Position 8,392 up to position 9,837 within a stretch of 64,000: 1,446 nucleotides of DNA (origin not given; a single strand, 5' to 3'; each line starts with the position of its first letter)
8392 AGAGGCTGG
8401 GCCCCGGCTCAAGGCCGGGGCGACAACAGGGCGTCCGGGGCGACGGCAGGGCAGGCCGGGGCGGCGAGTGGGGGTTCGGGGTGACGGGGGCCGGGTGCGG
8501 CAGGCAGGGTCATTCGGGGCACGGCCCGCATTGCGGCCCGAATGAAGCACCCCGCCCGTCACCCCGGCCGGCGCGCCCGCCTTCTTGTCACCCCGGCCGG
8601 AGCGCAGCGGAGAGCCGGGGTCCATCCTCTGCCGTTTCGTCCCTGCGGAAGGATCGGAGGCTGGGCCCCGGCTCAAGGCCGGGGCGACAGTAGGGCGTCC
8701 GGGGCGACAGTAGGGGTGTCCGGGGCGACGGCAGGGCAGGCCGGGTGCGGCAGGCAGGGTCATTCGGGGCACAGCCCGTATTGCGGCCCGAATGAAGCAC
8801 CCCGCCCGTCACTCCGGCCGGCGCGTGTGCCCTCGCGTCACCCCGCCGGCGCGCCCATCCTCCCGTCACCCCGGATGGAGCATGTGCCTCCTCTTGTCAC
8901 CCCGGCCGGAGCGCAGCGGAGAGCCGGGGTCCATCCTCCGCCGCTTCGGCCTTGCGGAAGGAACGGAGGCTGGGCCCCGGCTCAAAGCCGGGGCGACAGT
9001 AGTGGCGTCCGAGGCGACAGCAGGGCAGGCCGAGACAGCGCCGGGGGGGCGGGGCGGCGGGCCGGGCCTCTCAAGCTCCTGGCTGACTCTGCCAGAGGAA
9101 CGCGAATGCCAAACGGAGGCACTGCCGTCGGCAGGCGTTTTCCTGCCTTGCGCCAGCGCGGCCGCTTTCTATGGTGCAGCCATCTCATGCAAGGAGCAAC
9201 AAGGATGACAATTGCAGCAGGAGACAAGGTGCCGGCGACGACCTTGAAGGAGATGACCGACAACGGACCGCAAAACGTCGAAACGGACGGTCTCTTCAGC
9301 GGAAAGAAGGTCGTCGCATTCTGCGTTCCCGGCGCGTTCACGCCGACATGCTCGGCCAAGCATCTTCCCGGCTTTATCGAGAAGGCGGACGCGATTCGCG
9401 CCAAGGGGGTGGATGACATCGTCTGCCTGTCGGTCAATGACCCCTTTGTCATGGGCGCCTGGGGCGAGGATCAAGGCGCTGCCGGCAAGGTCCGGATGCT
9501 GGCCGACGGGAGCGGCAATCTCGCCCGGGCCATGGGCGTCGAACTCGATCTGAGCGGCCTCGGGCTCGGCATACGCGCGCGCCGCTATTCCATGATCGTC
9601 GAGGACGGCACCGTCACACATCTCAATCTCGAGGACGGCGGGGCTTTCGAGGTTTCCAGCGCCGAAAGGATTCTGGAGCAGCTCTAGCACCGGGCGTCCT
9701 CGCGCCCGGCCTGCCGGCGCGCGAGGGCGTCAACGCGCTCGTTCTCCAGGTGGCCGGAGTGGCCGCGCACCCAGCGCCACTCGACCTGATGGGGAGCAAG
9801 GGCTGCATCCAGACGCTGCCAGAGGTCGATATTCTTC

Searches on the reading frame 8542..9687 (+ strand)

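Call 42: search_protein_families(library=pfam, proteins=[window:8542-9687:+], max_evalue=0.00001)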
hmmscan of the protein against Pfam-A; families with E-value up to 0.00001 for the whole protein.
window:8542-9687:+ (381 aa): 2 families
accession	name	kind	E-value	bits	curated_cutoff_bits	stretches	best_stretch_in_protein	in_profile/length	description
PF08534.16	Redoxin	-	1.3e-35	122.8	26.6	1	226-378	2-148/148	Redoxin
PF00578.27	AhpC-TSA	-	8e-13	48.9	26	1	227-360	2-123/124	AhpC/TSA family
